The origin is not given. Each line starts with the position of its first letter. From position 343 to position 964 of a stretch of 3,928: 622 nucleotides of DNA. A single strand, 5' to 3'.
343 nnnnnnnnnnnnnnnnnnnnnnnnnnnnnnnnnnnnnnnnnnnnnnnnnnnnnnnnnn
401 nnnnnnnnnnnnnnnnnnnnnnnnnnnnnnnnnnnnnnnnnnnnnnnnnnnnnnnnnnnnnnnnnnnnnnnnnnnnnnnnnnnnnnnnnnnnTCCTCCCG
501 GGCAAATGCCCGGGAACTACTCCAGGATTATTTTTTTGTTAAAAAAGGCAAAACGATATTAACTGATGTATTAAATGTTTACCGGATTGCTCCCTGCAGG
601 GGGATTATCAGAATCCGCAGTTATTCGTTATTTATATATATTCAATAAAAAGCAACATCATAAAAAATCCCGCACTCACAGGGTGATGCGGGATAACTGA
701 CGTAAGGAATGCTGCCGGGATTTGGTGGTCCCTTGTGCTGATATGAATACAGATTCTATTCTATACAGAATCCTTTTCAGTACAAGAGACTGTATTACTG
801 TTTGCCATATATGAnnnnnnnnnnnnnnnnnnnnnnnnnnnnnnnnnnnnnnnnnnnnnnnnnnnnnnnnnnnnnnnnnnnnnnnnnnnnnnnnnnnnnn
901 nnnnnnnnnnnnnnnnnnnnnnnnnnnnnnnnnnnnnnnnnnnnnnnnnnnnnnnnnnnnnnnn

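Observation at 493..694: Two convergent hairpin/T-run terminator candidates in the int-transferase spacer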

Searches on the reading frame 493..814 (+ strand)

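Call 30: find_homologous_proteins(query=L013:2820-4319:-, max_evalue=1e-30)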
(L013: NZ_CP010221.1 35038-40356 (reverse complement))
Query L013:2820-4319:- (499 aa): 84 proteins with E <= 1e-30 among 8000 candidates.
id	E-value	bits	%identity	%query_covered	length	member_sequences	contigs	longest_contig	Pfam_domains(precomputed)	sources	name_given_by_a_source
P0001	0.0e+0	1103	96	100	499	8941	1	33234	PF00884.29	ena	-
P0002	0.0e+0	1049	92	100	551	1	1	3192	PF00884.29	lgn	-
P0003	0.0e+0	1024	93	96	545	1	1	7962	PF00884.29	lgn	-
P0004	2.4e-281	952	89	95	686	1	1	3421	PF00528.28,PF00884.29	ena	-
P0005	1.1e-270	917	95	53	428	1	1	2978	PF00884.29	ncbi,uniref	ncbi:sulfatase-like hydrolase/transferase, partial [Escherichia coli]|uniref:sulfatase-like hydrolas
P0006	6.6e-268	908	82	99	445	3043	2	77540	PF00884.29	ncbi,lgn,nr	ncbi:phosphoethanolamine transferase [Escherichia coli]|nr:phosphoethanolamine transferase [Escheric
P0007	2.5e-242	823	93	45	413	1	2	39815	PF00884.29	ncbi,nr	ncbi:sulfatase-like hydrolase/transferase [Escherichia coli]|nr:sulfatase-like hydrolase/transferase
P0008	3.7e-240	816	95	76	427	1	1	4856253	PF00884.29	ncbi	-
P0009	1.9e-235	800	93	74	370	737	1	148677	PF00884.29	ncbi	ncbi:phosphoethanolamine transferase, partial [Escherichia coli]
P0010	3.6e-234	796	100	70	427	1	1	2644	PF00884.29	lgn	-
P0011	2.4e-223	761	90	74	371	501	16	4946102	PF00884.29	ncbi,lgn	-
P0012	6.6e-197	673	65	94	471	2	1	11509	PF00884.29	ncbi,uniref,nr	ncbi:phosphoethanolamine transferase [Escherichia coli]|uniref:phosphoethanolamine transferase n=1 T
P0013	1.4e-191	656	58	97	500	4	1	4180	PF00884.29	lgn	-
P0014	2.1e-189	649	57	96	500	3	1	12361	PF00884.29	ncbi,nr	ncbi:lipid A phosphoethanolamine transferase [Salmonella enterica subsp. enterica]|nr:lipid A phosph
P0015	1.3e-187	643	65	85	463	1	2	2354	PF00884.29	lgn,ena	-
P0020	4.5e-158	545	52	96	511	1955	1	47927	PF08019.18,PF00884.29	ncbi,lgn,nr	ncbi:lipid A phosphoethanolamine transferase [Escherichia coli]|nr:lipid A phosphoethanolamine trans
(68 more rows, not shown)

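Call 31: find_encoding_contigs(protein=P0012, flank=2500, max_places=2)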
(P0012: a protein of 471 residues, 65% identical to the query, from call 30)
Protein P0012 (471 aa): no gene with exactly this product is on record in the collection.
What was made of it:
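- Tried and rejected: It has no contig on record (call 31).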

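Call 32: find_encoding_contigs(protein=P0014, flank=2500, max_places=2)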
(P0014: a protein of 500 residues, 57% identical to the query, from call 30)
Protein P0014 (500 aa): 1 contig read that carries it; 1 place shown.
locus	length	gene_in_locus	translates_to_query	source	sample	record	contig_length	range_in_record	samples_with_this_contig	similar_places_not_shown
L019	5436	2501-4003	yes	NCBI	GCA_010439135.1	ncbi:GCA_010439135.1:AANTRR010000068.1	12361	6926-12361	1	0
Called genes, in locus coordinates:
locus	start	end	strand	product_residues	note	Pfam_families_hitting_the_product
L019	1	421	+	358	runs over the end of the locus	-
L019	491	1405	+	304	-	PF03193:RsgA_GTPase (faint), PF00350:Dynamin_N (faint), PF01926:MMR_HSR1, PF04548:AIG1 (weak)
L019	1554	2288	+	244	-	PF13505:OMP_b-brl, PF02462:Opacity (weak), PF03922:OmpW (weak)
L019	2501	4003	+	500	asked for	PF00884:Sulfatase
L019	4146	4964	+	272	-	PF06067:DUF932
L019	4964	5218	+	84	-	-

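Call 33: find_encoding_contigs(protein=P0020, flank=2500, max_places=2)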
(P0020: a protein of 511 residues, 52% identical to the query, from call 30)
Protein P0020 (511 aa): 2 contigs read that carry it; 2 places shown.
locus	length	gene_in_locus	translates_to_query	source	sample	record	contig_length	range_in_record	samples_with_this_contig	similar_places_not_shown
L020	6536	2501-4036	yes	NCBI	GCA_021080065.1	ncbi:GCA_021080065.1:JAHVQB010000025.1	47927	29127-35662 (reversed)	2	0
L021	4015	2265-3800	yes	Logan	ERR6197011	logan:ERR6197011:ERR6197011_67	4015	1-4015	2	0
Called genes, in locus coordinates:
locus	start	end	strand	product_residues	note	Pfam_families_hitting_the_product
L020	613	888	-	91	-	PF00565:SNase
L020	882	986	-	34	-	-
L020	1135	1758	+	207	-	PF14090:HTH_39 (faint)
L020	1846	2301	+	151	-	PF10754:DUF2569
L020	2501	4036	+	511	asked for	PF08019:EptA_B_N (faint), PF00884:Sulfatase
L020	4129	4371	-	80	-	-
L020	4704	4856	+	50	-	PF01848:HOK_GEF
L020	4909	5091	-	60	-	-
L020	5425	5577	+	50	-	PF01848:HOK_GEF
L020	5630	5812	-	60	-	-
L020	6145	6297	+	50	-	PF01848:HOK_GEF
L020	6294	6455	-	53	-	-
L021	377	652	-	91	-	PF00565:SNase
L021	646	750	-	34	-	-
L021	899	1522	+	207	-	PF14090:HTH_39 (faint)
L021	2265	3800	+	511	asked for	PF08019:EptA_B_N (faint), PF00884:Sulfatase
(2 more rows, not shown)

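Call 72: search_protein_families(proteins=[L013:4471-5211:-, L013:2820-4319:-, L013:1235-2500:+], library=ncbifam, max_evalue=0.00001)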
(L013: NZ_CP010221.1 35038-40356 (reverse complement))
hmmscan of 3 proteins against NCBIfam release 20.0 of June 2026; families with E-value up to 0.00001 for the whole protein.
L013:4471-5211:- (246 aa): 1 family
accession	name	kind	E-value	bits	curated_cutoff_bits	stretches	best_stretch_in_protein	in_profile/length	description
NF052636.1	Rick_Adr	subfamily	2.4e-28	99.3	210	1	1-244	1-222/224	adhesin Adr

L013:2820-4319:- (499 aa): 9 families
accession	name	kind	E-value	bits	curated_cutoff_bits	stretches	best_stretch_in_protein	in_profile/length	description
NF007933.0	PRK10649.1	subfamily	5.7e-32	111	404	1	192-482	237-557/577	phosphoethanolamine transferase CptA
NF012179.0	CptA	domain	3.5e-25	88.7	900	1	192-483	225-546/556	phosphoethanolamine transferase CptA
NF028537.1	P_eth_NH2_trans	domain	2.7e-20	72.4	500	1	49-403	57-453/527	phosphoethanolamine--lipid A transferase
NF007160.0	PRK09598.1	equivalog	4.5e-17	61.6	561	1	193-435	225-479/523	phosphoethanolamine--lipid A transferase EptA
NF008593.0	PRK11560.1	equivalog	2.2e-13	49.3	493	1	191-431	246-500/563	kdo(2)-lipid A phosphoethanolamine 7''-transferase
NF008619.0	PRK11598.1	equivalog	6.4e-11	41.4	660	1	193-405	237-463/546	phosphoethanolamine transferase EptA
NF033862.2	polymyxin_MCR10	exception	7.5e-08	31.5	1250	1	194-410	232-463/539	MCR-10 family phosphoethanolamine--lipid A transferase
NF033671.1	polymyxin_MCR7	exception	4.5e-07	28.8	1250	0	194-345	230-383/539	MCR-7 family phosphoethanolamine--lipid A transferase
NF053859.1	polymyxin_MCR13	exception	1.1e-06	27.8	1250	0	194-403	232-456/541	MCR-13 family phosphoethanolamine--lipid A transferase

L013:1235-2500:+ (421 aa): 1 family
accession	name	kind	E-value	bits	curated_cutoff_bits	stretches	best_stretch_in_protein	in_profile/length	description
NF007246.0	PRK09692.1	domain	1.1e-73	248.2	434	1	3-402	8-396/413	integrase domain-containing protein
